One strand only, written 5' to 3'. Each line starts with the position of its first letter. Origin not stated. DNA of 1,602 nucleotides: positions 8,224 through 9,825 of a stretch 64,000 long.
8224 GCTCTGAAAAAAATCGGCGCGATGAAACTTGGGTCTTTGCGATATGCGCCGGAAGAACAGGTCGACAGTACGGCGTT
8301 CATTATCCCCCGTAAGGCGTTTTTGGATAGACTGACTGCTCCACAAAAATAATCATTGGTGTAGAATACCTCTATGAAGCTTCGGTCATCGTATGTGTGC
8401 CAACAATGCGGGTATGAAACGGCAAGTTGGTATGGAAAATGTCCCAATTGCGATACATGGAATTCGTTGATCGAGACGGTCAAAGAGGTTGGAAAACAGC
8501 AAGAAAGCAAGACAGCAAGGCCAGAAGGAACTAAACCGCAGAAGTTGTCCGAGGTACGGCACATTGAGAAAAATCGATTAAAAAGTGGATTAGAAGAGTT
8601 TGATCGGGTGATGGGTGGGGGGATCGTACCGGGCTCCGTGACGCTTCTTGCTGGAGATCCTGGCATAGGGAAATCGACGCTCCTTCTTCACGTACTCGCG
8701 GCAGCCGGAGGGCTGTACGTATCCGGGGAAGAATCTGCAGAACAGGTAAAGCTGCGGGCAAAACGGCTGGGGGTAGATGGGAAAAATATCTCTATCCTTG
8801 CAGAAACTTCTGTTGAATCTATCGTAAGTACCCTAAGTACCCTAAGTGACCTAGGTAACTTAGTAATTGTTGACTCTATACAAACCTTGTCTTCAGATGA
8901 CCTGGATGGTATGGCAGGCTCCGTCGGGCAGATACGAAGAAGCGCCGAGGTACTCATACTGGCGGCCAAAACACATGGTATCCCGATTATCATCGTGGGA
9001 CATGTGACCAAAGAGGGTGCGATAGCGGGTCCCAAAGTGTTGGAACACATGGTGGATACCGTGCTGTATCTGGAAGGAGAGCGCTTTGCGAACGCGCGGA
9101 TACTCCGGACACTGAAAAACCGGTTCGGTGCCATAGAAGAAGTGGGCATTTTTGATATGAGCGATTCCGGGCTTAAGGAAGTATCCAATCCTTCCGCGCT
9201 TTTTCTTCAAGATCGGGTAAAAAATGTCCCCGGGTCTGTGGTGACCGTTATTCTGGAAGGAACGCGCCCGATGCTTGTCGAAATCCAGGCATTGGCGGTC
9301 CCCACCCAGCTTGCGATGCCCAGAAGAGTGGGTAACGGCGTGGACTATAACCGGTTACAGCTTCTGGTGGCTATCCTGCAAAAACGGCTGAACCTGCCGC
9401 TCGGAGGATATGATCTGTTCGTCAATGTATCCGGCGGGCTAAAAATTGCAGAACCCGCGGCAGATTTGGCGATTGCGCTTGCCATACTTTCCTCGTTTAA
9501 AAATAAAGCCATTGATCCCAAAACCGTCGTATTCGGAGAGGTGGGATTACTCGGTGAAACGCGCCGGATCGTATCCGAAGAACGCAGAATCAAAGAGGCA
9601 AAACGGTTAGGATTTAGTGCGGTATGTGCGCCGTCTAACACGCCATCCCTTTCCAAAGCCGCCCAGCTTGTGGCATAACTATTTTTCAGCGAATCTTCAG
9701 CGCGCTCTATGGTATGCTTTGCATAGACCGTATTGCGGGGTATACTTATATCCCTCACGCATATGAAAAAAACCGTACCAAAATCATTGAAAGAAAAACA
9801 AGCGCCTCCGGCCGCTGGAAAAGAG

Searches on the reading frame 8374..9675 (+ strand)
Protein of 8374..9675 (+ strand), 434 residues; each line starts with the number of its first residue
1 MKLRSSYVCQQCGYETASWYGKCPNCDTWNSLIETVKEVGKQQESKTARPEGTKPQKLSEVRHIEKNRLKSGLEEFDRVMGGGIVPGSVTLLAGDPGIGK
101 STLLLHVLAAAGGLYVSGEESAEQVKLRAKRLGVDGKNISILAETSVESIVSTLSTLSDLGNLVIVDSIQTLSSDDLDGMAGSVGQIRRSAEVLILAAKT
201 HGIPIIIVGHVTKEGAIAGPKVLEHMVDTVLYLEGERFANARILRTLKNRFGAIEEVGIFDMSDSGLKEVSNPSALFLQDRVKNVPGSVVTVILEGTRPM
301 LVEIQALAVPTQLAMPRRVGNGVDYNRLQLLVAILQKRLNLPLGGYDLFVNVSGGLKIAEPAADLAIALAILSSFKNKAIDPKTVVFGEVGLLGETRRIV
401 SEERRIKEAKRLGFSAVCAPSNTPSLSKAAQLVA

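Call 31: find_related_loci(query=window:8374-9675:+, collection=genome_contigs, flank=1000)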
Query window:8374-9675:+ (434 aa) in genome_contigs; peptide patterns used: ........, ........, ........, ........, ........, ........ (x = any residue, [..] = any of these).
333 stretches matched a pattern; 166 encode a relative of the query (tblastn E <= 1e-3); the best 80 are kept; 80 distinct loci.
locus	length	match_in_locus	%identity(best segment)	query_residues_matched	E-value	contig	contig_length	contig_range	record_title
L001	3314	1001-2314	83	1-430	0e+0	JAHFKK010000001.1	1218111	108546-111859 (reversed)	MAG: Candidatus Gottesmanbacteria bacterium isolate nzgw408 NODE_1_length_1218112_cov_6.992134, whole genome shotgun seq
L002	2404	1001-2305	80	1-434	0e+0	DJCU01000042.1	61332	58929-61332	MAG TPA_asm: Candidatus Gottesmanbacteria bacterium UBA5942 UBA5942_contig_164, whole genome shotgun sequence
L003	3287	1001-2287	80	1-428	0e+0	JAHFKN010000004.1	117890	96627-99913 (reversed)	MAG: Candidatus Gottesmanbacteria bacterium isolate nzgw410 NODE_124_length_117891_cov_18.801639, whole genome shotgun s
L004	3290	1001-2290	80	1-428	0e+0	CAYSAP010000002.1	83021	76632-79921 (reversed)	MAG TPA_asm: uncultured Gammaproteobacteria bacterium isolate SRP090828_co2_19 genome assembly, contig: NODE_111_length_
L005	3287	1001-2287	79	1-428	0e+0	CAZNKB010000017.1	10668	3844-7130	MAG TPA_asm: uncultured Gammaproteobacteria bacterium isolate SRP173033_co3_60 genome assembly, contig: NODE_8477_length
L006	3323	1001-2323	77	1-433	0e+0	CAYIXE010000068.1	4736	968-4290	MAG TPA_asm: uncultured Gammaproteobacteria bacterium isolate ERP119705_co7_214 genome assembly, contig: NODE_13907_leng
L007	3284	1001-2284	78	1-433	0e+0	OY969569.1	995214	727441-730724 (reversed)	MAG: Candidatus Gottesmanbacteria bacterium isolate MFD03899.bin.c.1 genome assembly, chromosome: 1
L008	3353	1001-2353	77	1-432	0e+0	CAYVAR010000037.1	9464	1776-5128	MAG TPA_asm: uncultured Gammaproteobacteria bacterium isolate binchicken_co110_1166 genome assembly, contig: NODE_15968_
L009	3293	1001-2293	76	1-433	0e+0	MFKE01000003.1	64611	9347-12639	MAG: Candidatus Gottesmanbacteria bacterium RIFOXYB1_FULL_47_11 rifoxyb1_full_scaffold_1060, whole genome shotgun sequen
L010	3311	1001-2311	78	1-420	0e+0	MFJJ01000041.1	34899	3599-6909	MAG: Candidatus Gottesmanbacteria bacterium RIFCSPHIGHO2_01_FULL_46_14 rifcsphigho2_01_scaffold_3852, whole genome shotg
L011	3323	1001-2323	77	2-433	0e+0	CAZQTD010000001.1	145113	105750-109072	MAG TPA_asm: uncultured Gammaproteobacteria bacterium isolate binchicken_co58_20 genome assembly, contig: NODE_91_length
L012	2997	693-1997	76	1-433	0e+0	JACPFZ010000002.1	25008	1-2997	MAG: Candidatus Gottesmanbacteria bacterium isolate NC_groundwater_374_Ag_B-0.1um_46_9 GD18-4_B1_scaffold_124789, whole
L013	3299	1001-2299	75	1-433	0e+0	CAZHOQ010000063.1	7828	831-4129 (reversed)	MAG TPA_asm: uncultured Gammaproteobacteria bacterium isolate SRP093185_co1_203 genome assembly, contig: NODE_7001_lengt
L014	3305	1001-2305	75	1-433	0e+0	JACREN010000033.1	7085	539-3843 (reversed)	MAG: Candidatus Gottesmanbacteria bacterium isolate NC_groundwater_1700_Pr3_B-0.1um_46_16 SR-2_scaffold_141_2002202, who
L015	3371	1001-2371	73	1-433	0e+0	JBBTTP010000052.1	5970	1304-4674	MAG: Patescibacteria group bacterium isolate H52-bin037_1 H52_bin037_1_000000000052, whole genome shotgun sequence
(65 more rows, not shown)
